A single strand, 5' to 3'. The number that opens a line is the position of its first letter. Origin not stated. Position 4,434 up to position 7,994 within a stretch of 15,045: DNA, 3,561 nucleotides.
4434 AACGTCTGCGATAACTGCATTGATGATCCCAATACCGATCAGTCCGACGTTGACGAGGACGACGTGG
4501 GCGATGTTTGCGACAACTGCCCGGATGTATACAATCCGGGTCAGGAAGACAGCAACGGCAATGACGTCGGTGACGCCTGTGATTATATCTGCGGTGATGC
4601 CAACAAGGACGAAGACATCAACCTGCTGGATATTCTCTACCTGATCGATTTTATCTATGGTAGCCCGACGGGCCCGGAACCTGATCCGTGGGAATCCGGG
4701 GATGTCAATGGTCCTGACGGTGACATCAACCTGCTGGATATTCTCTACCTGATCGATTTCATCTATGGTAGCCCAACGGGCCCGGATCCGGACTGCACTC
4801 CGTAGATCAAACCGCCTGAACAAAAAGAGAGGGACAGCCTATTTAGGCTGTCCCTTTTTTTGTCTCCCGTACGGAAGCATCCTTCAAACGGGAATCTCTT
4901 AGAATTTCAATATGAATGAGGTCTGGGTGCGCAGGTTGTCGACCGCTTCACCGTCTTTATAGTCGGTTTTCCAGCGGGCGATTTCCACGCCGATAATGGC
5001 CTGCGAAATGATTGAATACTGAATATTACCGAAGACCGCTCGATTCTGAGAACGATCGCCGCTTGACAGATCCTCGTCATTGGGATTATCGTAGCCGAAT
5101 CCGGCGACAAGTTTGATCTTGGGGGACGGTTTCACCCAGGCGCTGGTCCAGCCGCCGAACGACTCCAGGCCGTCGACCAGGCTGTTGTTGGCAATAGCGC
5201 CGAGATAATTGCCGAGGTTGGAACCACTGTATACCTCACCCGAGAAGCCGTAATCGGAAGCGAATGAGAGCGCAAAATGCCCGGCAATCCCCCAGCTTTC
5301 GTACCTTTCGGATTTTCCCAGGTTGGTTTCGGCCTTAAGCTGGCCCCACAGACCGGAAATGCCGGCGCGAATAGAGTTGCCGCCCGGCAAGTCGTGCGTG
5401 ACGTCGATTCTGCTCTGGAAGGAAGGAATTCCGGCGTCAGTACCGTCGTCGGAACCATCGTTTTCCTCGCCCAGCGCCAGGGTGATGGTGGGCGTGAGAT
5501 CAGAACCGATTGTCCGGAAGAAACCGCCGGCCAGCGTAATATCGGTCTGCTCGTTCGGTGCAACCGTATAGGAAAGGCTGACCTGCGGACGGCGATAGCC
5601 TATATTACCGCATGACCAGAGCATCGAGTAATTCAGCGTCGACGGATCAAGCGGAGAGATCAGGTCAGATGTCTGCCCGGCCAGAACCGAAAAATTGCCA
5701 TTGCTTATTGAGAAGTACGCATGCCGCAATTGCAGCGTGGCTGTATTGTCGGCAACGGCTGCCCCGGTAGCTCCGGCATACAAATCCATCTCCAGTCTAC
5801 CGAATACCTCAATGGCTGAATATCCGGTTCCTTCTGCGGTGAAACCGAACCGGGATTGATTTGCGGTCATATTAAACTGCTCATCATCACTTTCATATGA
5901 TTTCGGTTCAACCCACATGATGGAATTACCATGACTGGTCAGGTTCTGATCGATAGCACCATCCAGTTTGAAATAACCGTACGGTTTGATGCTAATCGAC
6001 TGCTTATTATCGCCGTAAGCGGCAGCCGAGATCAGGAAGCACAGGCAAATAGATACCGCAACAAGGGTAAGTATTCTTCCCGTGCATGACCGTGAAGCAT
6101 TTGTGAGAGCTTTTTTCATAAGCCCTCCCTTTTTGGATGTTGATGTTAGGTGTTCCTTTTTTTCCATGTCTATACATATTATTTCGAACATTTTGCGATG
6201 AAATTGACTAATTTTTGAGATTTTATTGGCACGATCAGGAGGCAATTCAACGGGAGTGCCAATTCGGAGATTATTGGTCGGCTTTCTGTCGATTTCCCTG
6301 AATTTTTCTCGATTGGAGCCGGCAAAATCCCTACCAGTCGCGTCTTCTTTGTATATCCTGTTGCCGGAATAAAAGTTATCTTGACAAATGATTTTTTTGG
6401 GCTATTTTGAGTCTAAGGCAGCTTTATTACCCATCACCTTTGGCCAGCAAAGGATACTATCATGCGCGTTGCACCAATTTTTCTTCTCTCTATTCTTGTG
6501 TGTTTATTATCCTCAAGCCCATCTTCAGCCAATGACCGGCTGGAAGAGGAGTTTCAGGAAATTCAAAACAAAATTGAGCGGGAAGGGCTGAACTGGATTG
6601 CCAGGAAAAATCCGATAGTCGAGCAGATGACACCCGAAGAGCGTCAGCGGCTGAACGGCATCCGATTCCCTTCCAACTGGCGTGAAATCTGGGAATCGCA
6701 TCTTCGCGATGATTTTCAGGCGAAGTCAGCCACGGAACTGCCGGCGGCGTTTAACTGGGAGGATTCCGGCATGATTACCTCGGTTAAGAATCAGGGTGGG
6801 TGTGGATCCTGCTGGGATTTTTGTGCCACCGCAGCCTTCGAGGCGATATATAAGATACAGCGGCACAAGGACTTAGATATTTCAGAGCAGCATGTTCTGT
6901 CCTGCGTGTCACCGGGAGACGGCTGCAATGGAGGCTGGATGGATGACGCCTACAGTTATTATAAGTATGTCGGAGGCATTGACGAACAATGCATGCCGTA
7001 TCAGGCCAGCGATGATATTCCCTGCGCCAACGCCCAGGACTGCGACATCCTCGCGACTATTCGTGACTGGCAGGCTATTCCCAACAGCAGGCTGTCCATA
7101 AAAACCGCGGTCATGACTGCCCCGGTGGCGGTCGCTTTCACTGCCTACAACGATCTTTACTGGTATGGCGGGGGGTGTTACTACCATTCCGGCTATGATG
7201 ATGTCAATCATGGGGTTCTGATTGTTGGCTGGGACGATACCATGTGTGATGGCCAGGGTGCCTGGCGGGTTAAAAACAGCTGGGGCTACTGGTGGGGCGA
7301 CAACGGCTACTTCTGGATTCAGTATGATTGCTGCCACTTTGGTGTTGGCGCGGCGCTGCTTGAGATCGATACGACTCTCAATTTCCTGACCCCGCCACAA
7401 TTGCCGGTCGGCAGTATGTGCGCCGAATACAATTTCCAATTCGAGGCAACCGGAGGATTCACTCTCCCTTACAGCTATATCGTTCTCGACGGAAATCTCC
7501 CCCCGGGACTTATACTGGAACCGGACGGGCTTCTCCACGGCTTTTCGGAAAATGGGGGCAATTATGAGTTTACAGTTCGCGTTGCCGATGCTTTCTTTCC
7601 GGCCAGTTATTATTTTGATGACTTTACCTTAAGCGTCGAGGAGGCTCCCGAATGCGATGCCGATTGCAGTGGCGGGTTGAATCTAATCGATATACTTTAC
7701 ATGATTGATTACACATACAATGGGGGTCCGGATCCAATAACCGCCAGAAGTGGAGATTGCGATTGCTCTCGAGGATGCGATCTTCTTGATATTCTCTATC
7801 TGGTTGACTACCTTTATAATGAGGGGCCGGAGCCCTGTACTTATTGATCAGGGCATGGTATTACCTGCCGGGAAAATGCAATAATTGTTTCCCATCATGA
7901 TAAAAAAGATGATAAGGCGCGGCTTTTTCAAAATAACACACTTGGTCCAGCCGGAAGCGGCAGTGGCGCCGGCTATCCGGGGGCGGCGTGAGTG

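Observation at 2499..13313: Three unrelated secreted proteins, two cysteine proteases and a TSP3/BNR protein, share one Cys-bracketed dockerin-like C-terminal module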

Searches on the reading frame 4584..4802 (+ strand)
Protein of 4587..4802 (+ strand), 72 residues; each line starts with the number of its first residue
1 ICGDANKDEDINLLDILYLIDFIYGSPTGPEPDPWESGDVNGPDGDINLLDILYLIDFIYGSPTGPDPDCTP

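Call 4: search_protein_families(library=pfam, proteins=[window:4590-4802:+], max_evalue=10)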
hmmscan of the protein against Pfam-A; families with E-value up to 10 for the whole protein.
seq(71 aa): 1 family
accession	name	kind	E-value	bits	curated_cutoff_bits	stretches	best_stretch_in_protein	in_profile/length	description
PF00404.24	Dockerin_1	-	6.3e-08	33.1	22.9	1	2-57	2-55/57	Dockerin type I domain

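Call 15: find_homologous_proteins(query=A1, max_evalue=0.001)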
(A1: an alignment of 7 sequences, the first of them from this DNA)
Query A1 (7 sequences) (73 aa, profile of the alignment): 78 proteins with E <= 0.001 among 3481 candidates.
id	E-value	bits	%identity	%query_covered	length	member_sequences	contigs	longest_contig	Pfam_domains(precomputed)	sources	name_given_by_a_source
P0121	1.7e-25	107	52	90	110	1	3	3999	-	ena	-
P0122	4.7e-25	105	72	97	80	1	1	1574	PF00404.25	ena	-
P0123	5.3e-25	105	75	97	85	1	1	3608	PF00404.25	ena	-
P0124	9.1e-24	101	72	97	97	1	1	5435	PF00404.25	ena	-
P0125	9.0e-23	98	70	97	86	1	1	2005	PF00404.25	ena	-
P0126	1.2e-22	97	54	97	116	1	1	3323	PF00404.25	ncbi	-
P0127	2.5e-22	96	59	97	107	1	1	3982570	PF00404.25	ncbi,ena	-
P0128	3.7e-22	96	66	97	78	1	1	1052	PF00404.25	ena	-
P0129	5.6e-22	95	52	95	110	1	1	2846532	PF00404.25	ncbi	ncbi:MAG: hypothetical protein JSV44_02740, partial [Candidatus Zixiibacteriota bacterium]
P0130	1.3e-21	94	54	97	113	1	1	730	PF00404.25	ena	-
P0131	1.3e-21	94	58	97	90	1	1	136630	PF00404.25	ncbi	-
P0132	1.8e-21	94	65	97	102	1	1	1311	PF00404.25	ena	-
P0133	2.3e-21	93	52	97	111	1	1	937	PF00404.25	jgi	jgi:hypothetical protein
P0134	4.1e-21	93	62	97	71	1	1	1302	PF00404.25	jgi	jgi:hypothetical protein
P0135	7.7e-21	92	55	95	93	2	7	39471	PF00404.25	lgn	-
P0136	9.6e-21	91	61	97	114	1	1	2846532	PF00404.25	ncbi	ncbi:MAG: dockerin type I repeat-containing protein, partial [Candidatus Zixiibacteriota bacterium]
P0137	5.2e-20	89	52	67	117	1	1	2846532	PF00404.25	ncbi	ncbi:MAG: hypothetical protein JSV44_09475, partial [Candidatus Zixiibacteriota bacterium]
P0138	9.2e-20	88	60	96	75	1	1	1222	PF00404.25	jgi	jgi:hypothetical protein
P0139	9.6e-20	88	39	97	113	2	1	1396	PF00404.25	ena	-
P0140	1.9e-19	87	54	96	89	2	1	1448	PF00404.25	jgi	jgi:hypothetical protein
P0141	2.0e-19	87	65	90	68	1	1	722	PF00404.25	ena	-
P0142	2.0e-19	87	66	97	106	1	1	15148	PF00404.25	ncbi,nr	ncbi:MAG: hypothetical protein JW763_10245, partial [candidate division Zixibacteria bacterium]|nr:h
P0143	4.7e-19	86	63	85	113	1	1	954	PF00404.25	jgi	jgi:hypothetical protein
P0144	5.8e-19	86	48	97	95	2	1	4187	PF00404.25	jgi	-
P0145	9.4e-19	85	52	84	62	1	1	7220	PF00404.25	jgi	jgi:hypothetical protein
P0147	3.4e-18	83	65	82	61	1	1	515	PF00404.25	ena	-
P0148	3.7e-18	83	47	88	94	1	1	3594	PF00404.25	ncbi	-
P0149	4.8e-18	83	49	97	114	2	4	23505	PF00404.25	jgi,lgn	-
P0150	1.1e-17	82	66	97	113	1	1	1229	PF00404.25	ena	-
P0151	1.4e-17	81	45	97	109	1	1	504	PF00404.25,PF05345.19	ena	-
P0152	1.6e-17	81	42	99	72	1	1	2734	PF00404.25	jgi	jgi:hypothetical protein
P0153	2.1e-17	81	60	92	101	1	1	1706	PF00404.25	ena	-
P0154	2.1e-17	81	57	79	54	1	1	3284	PF00404.25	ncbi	-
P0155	1.6e-16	78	50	90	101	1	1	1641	PF00404.25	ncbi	-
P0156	1.7e-16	78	59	79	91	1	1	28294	PF00404.25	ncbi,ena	-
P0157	3.3e-16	77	51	99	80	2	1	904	PF00404.25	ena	-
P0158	4.6e-16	76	46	95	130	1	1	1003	PF00404.25,PF05345.19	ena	-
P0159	8.4e-16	76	63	82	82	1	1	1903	PF00404.25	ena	-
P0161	4.7e-15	73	35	97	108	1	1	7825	PF00404.25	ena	-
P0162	8.5e-15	72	42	88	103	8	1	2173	PF00404.25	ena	-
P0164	3.1e-14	71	44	97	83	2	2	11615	PF00404.25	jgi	jgi:hypothetical protein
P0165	4.0e-14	70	44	100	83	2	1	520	PF00404.25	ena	-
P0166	4.9e-14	70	45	97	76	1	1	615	PF00404.25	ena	-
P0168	6.6e-14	69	32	97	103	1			PF00404.25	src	-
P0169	6.6e-14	69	56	90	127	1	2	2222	PF00404.25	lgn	-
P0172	1.4e-13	68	42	96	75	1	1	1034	PF00404.25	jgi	-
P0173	2.5e-13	68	43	95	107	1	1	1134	PF00404.25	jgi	jgi:hypothetical protein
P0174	2.8e-13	67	46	71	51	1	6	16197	PF00404.25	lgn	-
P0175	4.4e-13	67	43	82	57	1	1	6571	PF00404.25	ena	-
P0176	5.7e-13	66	44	93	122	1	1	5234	PF00404.25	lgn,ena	-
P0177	6.3e-13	66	43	93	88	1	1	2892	PF00404.25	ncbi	-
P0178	6.8e-13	66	48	79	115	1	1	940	PF00404.25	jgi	jgi:hypothetical protein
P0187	9.6e-9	53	39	93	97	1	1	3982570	PF00404.25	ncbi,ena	-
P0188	4.6e-8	51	55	82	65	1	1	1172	PF00404.25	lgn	-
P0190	4.0e-7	48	52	86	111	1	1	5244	PF00404.25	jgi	jgi:hypothetical protein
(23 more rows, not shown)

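Call 23: search_solved_structures(query=A1, max_evalue=1, show_alignments=3)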
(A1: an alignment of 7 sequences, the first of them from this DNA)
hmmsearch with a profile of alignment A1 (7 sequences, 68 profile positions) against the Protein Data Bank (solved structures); distinct sequences matched with E-value up to 1: 31.
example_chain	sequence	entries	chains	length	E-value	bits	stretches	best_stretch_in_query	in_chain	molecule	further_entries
6kg9_A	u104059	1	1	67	4.5e-05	26.7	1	2-55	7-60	And cellulose-binding endoglucanase family 9 CelL ortholog dockerin domain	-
6kge_D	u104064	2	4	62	0.00015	25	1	2-55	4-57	And cellulose-binding endoglucanase family 9 CelL ortholog dockerin domain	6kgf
6kgc_B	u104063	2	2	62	0.00015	25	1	2-55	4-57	And cellulose-binding endoglucanase family 9 CelL ortholog dockerin domain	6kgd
5nrm_B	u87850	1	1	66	0.00018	24.8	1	4-54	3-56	DocCel5: Type I dockerin repeat domain from A. cellulolyticus family 5 endoglucanase WP_01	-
8x39_A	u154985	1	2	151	0.00031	24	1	3-62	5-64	Serine protease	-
8x3a_A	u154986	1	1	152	0.00031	24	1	3-62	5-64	Serine protease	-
4uyp_B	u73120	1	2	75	0.00067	22.9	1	1-57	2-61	Cellulosomal scaffoldin adaptor protein B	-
5lxv_B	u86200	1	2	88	0.00085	22.6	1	2-58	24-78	Carbohydrate-binding protein WP_009985128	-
5nrk_B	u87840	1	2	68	0.00091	22.5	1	4-54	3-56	DocCel5: Type I dockerin repeat domain from A. cellulolyticus family 5 endoglucanase WP_01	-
4fl4_A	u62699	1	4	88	0.001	22.4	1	4-57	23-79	Glycoside hydrolase family 9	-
4uyq_B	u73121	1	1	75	0.0026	21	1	1-57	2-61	Cellulosomal scaffoldin adaptor protein B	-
2y3n_B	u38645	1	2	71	0.005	20.1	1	3-57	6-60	CELLULOSOMAL FAMILY-48 PROCESSIVE GLYCOSIDE HYDROLASE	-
2b59_B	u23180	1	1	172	0.0053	20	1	3-53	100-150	Cellulosomal scaffolding protein A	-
2ccl_B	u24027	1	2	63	0.0065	19.8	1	3-57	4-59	ENDO-1,4-BETA-XYLANASE Y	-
2mte_A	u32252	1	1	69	0.0079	19.5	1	3-58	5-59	Cellulose 1,4-beta-cellobiosidase (reducing end) CelS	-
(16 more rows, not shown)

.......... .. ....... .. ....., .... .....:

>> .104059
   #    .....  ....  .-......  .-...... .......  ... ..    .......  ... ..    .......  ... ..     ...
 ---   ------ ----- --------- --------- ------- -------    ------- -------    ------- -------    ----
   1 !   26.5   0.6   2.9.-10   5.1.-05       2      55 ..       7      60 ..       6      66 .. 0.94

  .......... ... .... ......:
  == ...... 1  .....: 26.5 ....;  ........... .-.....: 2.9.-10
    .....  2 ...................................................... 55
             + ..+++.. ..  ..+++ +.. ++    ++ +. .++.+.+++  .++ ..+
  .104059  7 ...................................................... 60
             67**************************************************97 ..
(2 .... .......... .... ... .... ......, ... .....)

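Call 43: find_related_loci(query=window:4587-4802:+, collection=genome_contigs, flank=10000)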
Query seq(72 aa) (72 aa) in genome_contigs; peptide patterns used: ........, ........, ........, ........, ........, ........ (x = any residue, [..] = any of these).
240 stretches matched a pattern; 46 encode a relative of the query (tblastn E <= 1e-3); 45 distinct loci.
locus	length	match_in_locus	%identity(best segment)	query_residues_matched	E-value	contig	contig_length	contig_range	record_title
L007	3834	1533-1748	75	1-72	2e-31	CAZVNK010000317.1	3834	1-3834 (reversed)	MAG TPA_asm: uncultured Ignavibacteriaceae bacterium isolate binchicken_co42_233 genome assembly, contig: NODE_50023_len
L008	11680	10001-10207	76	1-70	9e-30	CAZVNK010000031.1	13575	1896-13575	MAG TPA_asm: uncultured Ignavibacteriaceae bacterium isolate binchicken_co42_233 genome assembly, contig: NODE_6833_leng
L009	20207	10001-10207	74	1-70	5e-30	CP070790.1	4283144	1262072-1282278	MAG: Planctomycetota bacterium isolate bin1449 chromosome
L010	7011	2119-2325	67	1-70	2e-28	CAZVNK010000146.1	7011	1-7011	MAG TPA_asm: uncultured Ignavibacteriaceae bacterium isolate binchicken_co42_233 genome assembly, contig: NODE_19869_len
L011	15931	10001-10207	71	1-70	8e-27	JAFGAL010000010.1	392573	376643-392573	MAG: Candidatus Zixiibacteriota bacterium isolate Zod_maxbin.0182_1 k87_717450, whole genome shotgun sequence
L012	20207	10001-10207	71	1-70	1e-26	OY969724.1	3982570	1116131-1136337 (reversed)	MAG: uncultured candidate division Zixibacteria bacterium isolate MFD02416.bin.2.48 genome assembly, chromosome: 1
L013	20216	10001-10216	61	1-70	5e-25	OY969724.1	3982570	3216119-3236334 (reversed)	MAG: uncultured candidate division Zixibacteria bacterium isolate MFD02416.bin.2.48 genome assembly, chromosome: 1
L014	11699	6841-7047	64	1-70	4e-25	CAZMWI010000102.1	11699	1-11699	MAG TPA_asm: uncultured Ignavibacteriaceae bacterium isolate SRP214966_co3_100 genome assembly, contig: NODE_8931_length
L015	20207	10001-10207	66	1-70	6e-25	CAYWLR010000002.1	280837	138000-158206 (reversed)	MAG TPA_asm: uncultured Ignavibacteriaceae bacterium isolate binchicken_co7_175 genome assembly, contig: NODE_21_length_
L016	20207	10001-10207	66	1-70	8e-25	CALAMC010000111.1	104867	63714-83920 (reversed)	MAG TPA_asm: uncultured candidate division Zixibacteria bacterium isolate SRR6007446_bin.66_CONCOCT_v1.1_MAG genome asse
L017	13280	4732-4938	67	1-70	2e-26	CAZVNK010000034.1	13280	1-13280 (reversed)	MAG TPA_asm: uncultured Ignavibacteriaceae bacterium isolate binchicken_co42_233 genome assembly, contig: NODE_7098_leng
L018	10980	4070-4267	68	2-70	3e-23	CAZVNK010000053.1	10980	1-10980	MAG TPA_asm: uncultured Ignavibacteriaceae bacterium isolate binchicken_co42_233 genome assembly, contig: NODE_9699_leng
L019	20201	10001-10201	67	1-70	4e-23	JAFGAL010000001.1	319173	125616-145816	MAG: Candidatus Zixiibacteriota bacterium isolate Zod_maxbin.0182_1 k87_55232, whole genome shotgun sequence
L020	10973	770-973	65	1-70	5e-23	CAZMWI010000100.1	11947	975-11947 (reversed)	MAG TPA_asm: uncultured Ignavibacteriaceae bacterium isolate SRP214966_co3_100 genome assembly, contig: NODE_8633_length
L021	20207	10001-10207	64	1-70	5e-23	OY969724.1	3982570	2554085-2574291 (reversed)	MAG: uncultured candidate division Zixibacteria bacterium isolate MFD02416.bin.2.48 genome assembly, chromosome: 1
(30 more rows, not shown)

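Call 80: search_protein_families(library=pfam, alignment_id=A5, max_evalue=0.0001)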
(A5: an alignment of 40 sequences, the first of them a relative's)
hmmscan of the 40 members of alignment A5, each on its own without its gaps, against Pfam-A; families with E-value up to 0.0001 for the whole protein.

A. member 1, L007:3-1748:+ (582 aa): 2 families
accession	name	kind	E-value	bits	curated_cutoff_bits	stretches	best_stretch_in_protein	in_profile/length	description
PF00404.24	Dockerin_1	-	1.1e-08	35.5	22.9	1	513-568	2-55/57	Dockerin type I domain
PF02412.23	TSP_3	-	4.7e-07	29.8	25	0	406-426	15-35/36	Thrombospondin type 3 repeat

B. families by the number of members that match (of 40 scanned): 39 families (the first 25 are shown)
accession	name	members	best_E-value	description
PF00404.24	Dockerin_1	36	4.4e-11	Dockerin type I domain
PF00082.27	Peptidase_S8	7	4.4e-46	Subtilase family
PF05345.18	He_PIG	6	9.9e-18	Putative Ig domain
PF18911.6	PKD_4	6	3.8e-14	PKD domain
PF00246.29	Peptidase_M14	5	7.1e-68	Zinc carboxypeptidase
PF13517.12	FG-GAP_3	4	8.7e-82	FG-GAP-like repeat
PF01640.23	Peptidase_C10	4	1.8e-45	Peptidase C10 family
PF20773.4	InhA-like_MAM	4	6.5e-28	Immune inhibitor A-like, MAM domain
PF13620.12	CarboxypepD_reg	4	2.2e-12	Carboxypeptidase regulatory-like domain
PF00801.26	PKD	4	5.4e-09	PKD domain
PF01433.26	Peptidase_M1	3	8e-31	Peptidase family M1 domain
PF02412.23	TSP_3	3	4e-20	Thrombospondin type 3 repeat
PF17900.6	Peptidase_M1_N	3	1e-11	Peptidase M1 N-terminal domain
PF06739.17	SBBP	2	3.1e-45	Beta-propeller repeat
PF01839.29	FG-GAP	2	1.1e-34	FG-GAP repeat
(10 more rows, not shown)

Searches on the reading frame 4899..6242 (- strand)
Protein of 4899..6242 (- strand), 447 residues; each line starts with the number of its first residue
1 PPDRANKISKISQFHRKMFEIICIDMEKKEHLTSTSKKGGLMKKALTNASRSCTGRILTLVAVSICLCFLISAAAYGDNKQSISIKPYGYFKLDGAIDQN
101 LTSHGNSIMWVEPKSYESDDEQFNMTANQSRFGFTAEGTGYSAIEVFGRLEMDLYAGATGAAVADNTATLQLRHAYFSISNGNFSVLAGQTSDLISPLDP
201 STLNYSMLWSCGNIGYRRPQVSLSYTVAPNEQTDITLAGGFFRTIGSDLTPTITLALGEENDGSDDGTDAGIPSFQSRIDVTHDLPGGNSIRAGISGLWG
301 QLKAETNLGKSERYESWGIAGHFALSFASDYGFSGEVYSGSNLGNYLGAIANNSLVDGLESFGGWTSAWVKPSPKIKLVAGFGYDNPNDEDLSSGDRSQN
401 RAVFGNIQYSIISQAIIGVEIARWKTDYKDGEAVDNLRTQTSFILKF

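Call 3: search_protein_families(library=pfam, proteins=[window:4899-6242:-], max_evalue=0.01)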
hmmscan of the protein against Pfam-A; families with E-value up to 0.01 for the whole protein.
window:4899-6242:- (447 aa): 0 families

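Call 5: search_protein_families(library=ncbifam, proteins=[window:4899-6242:-], max_evalue=0.1)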
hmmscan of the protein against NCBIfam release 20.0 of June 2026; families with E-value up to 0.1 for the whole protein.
window:4899-6242:- (447 aa): 0 families

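Call 24: search_protein_families(library=pfam, proteins=[window:4899-6242:-], max_evalue=10)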
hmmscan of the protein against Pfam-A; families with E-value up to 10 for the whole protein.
window:4899-6242:- (447 aa): 0 families

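Call 67: search_solved_structures(query=window:4899-6242:-, max_evalue=1)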
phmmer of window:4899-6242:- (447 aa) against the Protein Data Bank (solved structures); distinct sequences matched with E-value up to 1: 4.
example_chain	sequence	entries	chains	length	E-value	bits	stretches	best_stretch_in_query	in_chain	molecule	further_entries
1mnm_A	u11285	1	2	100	0.12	14.3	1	13-71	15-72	PROTEIN (MCM1 TRANSCRIPTIONAL REGULATOR)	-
1us2_A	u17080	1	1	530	0.33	12.8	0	93-205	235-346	ENDO-BETA-1,4-XYLANASE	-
8bdw_A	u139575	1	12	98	0.85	11.5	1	164-238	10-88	Cell surface adherence protein,collagen-binding domain, LPXTG-motif cell wall anchor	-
7x1n_B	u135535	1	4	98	0.96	11.3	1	12-54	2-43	Myocyte enhancer factor 2D/deleted in azoospermia associated protein 1 fusion protein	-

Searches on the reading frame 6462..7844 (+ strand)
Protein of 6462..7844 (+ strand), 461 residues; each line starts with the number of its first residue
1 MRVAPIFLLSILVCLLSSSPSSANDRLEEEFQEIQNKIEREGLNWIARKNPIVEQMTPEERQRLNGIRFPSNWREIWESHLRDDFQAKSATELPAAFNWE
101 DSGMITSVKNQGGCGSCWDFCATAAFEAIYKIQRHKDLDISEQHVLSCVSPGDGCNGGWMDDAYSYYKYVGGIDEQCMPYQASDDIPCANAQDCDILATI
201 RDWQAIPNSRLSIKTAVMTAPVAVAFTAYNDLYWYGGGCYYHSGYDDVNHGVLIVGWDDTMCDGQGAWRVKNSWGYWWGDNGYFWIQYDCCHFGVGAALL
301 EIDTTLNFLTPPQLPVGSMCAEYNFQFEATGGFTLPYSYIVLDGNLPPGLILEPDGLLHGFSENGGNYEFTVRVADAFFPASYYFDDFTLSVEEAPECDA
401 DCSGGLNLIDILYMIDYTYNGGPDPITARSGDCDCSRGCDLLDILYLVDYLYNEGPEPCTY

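Call 3: search_protein_families(library=pfam, proteins=[window:6462-7844:+], max_evalue=0.01)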
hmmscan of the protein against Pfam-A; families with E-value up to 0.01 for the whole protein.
window:6462-7844:+ (461 aa): 3 families
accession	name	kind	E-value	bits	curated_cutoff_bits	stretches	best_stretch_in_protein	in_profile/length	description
PF00112.29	Peptidase_C1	-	2e-50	172.4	20.7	1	93-289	1-205/220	Papain family cysteine protease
PF05345.18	He_PIG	-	8.9e-06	26.5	24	1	321-379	17-84/96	Putative Ig domain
PF03051.21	Peptidase_C1_2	-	0.00051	19.4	22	1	246-286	357-397/438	Peptidase C1-like family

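Call 5: search_protein_families(library=ncbifam, proteins=[window:6462-7844:+], max_evalue=0.1)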
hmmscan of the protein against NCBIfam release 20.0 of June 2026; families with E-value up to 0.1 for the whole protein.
window:6462-7844:+ (461 aa): 0 families

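Call 6: find_encoding_contigs(protein=window:6462-7844:+, flank=10000, max_places=6)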
Protein window:6462-7844:+ (461 aa): no gene with exactly this product is on record in the collection.
